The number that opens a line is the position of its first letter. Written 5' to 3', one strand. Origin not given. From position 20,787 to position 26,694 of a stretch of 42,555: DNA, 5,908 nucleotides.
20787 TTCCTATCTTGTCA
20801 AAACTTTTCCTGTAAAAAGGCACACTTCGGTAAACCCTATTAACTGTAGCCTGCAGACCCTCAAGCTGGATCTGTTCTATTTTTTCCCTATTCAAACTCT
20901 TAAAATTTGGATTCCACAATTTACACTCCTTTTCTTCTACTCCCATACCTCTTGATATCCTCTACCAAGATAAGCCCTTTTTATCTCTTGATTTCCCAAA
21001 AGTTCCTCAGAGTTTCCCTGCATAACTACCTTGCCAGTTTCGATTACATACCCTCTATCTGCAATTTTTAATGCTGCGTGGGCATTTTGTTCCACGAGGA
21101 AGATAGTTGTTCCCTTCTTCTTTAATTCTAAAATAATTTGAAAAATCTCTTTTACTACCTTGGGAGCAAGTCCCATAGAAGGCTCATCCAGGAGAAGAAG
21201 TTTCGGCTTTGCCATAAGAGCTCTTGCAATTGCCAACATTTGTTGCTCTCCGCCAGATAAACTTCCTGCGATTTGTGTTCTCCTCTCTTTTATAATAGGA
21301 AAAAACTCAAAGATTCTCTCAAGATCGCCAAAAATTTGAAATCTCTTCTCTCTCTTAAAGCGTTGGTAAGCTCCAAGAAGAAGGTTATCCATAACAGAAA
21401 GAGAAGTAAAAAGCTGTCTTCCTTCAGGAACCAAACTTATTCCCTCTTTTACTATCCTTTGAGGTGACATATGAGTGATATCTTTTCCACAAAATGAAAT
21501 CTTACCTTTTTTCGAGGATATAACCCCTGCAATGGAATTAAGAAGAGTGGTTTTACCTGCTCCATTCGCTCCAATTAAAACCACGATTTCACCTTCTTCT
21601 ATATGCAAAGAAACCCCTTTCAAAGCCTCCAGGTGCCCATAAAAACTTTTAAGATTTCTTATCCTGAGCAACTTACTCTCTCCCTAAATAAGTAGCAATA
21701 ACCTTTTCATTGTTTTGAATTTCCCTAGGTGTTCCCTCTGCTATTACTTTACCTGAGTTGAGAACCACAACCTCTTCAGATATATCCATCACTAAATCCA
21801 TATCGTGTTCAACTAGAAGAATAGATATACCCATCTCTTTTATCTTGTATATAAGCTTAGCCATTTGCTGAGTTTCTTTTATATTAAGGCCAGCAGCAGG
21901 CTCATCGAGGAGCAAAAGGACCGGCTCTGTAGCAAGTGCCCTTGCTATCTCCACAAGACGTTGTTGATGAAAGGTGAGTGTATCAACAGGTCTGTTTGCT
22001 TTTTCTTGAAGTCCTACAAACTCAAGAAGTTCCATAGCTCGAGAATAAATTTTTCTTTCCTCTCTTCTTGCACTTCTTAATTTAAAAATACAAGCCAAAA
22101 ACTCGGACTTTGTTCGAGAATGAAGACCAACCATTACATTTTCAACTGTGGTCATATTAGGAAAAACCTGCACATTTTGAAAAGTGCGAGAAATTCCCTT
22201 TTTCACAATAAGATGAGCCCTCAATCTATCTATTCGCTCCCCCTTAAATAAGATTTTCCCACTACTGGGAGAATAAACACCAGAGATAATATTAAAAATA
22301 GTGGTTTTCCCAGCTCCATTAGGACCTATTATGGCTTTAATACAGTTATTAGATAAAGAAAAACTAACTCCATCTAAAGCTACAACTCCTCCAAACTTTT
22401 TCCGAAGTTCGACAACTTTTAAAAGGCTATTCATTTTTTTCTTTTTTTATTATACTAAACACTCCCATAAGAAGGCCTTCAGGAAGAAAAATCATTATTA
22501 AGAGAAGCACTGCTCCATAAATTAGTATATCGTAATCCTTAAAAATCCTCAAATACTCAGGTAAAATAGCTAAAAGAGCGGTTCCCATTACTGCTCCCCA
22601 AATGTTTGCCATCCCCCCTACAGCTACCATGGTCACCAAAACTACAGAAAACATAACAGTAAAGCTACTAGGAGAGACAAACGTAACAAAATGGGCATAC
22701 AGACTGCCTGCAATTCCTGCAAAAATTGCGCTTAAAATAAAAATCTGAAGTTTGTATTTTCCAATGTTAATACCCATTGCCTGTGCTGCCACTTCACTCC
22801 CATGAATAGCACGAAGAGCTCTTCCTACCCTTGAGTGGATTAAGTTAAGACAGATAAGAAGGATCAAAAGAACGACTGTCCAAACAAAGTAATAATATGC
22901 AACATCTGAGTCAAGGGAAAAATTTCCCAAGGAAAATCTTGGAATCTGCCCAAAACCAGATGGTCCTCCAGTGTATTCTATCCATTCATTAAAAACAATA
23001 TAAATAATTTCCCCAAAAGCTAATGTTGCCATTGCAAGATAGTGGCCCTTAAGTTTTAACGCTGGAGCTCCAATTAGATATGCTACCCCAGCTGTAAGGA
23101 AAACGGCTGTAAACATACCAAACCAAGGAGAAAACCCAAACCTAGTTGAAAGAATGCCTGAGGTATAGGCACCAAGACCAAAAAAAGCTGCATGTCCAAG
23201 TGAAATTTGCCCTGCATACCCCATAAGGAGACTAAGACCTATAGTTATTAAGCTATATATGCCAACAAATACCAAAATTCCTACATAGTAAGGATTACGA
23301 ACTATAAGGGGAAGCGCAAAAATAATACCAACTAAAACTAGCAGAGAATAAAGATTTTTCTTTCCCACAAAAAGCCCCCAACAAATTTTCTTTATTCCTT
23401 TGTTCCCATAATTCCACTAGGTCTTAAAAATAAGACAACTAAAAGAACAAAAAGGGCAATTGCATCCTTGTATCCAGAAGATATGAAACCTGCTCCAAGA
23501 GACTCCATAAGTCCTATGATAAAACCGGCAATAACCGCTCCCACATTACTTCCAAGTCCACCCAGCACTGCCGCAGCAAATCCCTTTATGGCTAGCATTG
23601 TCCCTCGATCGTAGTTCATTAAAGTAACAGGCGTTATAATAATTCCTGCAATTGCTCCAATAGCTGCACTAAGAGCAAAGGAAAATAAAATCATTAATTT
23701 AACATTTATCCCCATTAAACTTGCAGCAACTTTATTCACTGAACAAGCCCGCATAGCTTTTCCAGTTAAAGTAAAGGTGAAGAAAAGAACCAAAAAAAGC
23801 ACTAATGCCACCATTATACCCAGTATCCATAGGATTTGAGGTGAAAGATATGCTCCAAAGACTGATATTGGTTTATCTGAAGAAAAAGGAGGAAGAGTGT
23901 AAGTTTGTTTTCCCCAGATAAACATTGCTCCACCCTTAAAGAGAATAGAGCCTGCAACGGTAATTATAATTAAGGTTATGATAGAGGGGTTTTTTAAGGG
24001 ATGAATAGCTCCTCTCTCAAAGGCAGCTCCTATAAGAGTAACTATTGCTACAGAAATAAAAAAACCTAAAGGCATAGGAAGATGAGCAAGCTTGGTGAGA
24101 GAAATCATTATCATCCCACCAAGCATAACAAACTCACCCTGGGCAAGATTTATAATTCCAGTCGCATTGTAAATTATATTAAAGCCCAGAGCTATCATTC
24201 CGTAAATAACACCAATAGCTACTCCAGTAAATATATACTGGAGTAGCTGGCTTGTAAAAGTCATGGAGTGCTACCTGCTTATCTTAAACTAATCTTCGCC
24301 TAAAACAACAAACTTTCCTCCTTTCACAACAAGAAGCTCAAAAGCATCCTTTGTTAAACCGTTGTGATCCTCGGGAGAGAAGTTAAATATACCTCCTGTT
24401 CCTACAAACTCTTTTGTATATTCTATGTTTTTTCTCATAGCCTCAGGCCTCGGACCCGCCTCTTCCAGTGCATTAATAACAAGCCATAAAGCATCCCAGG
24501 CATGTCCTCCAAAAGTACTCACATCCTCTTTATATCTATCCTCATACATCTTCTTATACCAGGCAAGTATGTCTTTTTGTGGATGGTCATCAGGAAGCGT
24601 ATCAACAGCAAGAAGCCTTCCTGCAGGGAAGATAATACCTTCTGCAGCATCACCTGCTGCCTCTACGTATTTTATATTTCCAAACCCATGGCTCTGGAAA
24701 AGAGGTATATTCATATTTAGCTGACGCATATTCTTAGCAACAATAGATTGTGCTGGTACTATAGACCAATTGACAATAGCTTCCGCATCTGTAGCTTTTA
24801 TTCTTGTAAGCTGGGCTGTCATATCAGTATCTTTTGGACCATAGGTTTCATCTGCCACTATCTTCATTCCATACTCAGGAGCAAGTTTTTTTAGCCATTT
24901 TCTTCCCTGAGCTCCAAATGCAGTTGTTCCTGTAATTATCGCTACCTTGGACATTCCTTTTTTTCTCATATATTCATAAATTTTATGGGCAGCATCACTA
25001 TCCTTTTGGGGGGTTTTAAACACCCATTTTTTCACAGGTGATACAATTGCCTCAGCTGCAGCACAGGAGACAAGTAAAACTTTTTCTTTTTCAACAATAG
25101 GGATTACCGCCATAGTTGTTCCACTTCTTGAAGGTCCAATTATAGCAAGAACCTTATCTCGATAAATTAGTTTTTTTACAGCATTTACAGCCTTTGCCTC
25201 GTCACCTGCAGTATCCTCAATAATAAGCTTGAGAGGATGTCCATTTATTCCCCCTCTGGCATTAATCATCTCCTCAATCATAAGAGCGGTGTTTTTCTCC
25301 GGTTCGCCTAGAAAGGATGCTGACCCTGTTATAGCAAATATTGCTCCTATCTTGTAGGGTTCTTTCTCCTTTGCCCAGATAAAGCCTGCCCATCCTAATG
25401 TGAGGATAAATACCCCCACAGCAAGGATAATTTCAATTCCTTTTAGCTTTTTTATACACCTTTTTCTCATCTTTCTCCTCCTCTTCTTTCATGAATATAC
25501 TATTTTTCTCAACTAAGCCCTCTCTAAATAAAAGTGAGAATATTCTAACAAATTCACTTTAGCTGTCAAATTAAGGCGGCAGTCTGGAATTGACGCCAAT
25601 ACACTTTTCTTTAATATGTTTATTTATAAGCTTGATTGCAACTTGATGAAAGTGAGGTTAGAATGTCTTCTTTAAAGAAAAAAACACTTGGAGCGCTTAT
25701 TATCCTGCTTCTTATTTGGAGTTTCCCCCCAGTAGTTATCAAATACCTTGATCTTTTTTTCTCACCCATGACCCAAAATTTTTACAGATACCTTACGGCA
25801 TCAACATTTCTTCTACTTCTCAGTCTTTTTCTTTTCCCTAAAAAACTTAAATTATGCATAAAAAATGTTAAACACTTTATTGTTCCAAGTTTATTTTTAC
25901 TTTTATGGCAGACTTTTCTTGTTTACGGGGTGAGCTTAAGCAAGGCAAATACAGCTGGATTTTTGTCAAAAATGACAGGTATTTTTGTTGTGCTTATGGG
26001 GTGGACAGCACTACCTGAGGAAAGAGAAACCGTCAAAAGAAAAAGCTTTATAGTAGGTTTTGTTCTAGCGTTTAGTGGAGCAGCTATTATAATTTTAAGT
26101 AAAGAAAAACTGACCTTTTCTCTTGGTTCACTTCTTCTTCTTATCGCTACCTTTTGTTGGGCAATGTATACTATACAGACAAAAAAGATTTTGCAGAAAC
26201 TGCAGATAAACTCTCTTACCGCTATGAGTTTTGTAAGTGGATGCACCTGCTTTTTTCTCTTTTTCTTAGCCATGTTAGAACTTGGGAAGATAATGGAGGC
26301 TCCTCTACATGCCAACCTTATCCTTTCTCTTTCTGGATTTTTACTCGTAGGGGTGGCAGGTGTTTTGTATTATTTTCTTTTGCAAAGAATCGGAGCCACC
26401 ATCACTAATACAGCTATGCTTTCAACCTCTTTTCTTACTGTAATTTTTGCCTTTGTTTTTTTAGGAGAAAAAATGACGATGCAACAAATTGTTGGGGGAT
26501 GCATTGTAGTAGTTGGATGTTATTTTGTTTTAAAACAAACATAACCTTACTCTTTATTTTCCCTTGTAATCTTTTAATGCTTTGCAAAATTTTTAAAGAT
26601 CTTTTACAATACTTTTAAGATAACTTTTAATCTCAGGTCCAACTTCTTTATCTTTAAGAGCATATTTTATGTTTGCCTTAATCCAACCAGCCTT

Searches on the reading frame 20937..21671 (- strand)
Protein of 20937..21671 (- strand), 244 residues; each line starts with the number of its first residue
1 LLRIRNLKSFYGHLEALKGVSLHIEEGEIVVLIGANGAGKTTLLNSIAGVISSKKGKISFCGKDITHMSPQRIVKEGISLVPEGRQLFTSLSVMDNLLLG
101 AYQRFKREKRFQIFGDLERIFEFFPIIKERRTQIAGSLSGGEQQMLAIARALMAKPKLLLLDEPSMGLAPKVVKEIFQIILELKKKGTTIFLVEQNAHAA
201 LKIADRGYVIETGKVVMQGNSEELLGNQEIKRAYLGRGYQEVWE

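Call 12: search_protein_families(library=pfam, proteins=[window:20937-21671:-], max_evalue=0.00001)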
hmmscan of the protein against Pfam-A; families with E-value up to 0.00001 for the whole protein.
window:20937-21671:- (244 aa): 4 families
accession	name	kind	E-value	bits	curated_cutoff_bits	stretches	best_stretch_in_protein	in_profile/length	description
PF00005.33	ABC_tran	-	6e-34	118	25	1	17-165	1-136/137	ABC transporter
PF13304.12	AAA_21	-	7.7e-13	49.6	27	1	127-192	227-295/304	AAA domain, putative AbiEii toxin, Type IV TA system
PF02463.25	SMC_N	-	3.8e-07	30.2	40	1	2-194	5-195/220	RecF/RecN/SMC N terminal domain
PF13476.12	AAA_23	-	2.3e-06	28.8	27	1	2-57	2-49/201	AAA domain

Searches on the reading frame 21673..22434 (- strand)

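Call 12: search_protein_families(library=pfam, proteins=[window:21673-22434:-], max_evalue=0.00001)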
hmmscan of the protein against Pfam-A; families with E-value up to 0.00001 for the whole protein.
window:21673-22434:- (253 aa): 2 families
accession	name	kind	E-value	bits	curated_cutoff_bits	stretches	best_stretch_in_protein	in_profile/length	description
PF00005.33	ABC_tran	-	5.6e-31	108.4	25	1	20-180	1-136/137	ABC transporter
PF12399.14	BCA_ABC_TP_C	-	3.7e-11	42.8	25.5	1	229-253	1-25/27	Branched-chain amino acid ATP-binding cassette transporter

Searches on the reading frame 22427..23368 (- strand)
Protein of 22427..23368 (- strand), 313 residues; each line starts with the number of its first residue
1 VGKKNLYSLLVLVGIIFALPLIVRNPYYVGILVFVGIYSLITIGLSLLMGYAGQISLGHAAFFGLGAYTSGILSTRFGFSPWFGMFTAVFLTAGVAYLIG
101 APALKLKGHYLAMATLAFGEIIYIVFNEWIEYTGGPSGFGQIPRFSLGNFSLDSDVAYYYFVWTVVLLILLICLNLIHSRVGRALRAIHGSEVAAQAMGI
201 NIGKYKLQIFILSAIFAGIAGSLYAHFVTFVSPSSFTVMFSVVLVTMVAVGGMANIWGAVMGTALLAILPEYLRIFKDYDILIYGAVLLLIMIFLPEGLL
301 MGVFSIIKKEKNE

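Call 12: search_protein_families(library=pfam, proteins=[window:22427-23368:-], max_evalue=0.00001)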
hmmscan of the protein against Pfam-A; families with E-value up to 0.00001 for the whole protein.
window:22427-23368:- (313 aa): 1 family
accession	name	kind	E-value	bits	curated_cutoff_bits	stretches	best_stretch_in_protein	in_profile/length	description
PF02653.21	BPD_transp_2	-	2.1e-46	158.7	26.8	1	28-292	2-269/269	Branched-chain amino acid transport system / permease component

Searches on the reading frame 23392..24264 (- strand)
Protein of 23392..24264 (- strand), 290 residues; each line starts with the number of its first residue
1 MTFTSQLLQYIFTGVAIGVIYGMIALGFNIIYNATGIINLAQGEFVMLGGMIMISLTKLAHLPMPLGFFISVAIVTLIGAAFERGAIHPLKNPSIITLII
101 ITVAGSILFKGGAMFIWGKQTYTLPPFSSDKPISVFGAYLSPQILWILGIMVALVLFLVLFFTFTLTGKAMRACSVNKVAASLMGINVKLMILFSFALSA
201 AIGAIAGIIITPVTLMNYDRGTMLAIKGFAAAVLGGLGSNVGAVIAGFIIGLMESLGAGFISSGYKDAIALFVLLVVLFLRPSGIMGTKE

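Call 12: search_protein_families(library=pfam, proteins=[window:23392-24264:-], max_evalue=0.00001)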
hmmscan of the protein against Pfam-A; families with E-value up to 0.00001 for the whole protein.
window:23392-24264:- (290 aa): 1 family
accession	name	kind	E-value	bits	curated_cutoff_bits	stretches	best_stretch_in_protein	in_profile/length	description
PF02653.21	BPD_transp_2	-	8.5e-37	127.2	26.8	1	11-278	2-269/269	Branched-chain amino acid transport system / permease component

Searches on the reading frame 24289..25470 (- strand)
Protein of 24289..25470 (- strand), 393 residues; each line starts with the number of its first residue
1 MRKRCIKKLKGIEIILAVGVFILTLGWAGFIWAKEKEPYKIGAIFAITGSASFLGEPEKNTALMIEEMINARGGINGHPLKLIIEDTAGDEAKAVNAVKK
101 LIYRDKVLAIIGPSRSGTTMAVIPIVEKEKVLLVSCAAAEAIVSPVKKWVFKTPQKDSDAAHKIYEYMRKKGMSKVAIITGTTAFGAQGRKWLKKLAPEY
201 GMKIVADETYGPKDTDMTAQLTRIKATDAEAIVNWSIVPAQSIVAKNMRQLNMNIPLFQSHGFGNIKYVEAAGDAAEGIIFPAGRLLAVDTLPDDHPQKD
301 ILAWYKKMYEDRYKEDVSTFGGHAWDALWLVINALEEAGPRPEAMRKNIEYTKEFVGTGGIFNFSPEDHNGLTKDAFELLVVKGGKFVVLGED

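Call 12: search_protein_families(library=pfam, proteins=[window:24289-25470:-], max_evalue=0.00001)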
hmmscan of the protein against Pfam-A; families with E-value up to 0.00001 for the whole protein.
window:24289-25470:- (393 aa): 3 families
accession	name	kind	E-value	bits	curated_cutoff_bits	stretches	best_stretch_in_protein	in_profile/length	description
PF13458.12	Peripla_BP_6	-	5.7e-57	194.4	31.7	1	38-371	1-329/343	Periplasmic binding protein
PF01094.35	ANF_receptor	-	5.2e-21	75.5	25.4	1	67-339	11-294/353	Receptor family ligand binding region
PF13433.12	Peripla_BP_5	-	5.5e-19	68.9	27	1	40-234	2-194/363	Periplasmic binding protein domain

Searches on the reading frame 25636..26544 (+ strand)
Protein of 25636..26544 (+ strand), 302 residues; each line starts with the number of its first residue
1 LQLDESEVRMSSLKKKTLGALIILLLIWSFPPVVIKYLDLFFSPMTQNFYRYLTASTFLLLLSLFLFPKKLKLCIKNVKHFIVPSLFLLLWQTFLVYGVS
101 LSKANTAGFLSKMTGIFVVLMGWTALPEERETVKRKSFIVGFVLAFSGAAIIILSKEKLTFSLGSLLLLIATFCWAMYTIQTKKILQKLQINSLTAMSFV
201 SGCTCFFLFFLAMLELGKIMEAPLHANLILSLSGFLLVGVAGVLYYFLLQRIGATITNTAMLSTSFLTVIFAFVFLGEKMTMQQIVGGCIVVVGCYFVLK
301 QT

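Call 12: search_protein_families(library=pfam, proteins=[window:25636-26544:+], max_evalue=0.00001)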
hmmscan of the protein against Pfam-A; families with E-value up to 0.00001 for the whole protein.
window:25636-26544:+ (302 aa): 1 family
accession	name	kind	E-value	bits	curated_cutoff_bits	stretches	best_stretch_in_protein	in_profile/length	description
PF00892.27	EamA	-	7.9e-29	101.1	28.2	2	163-299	2-134/135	EamA-like transporter family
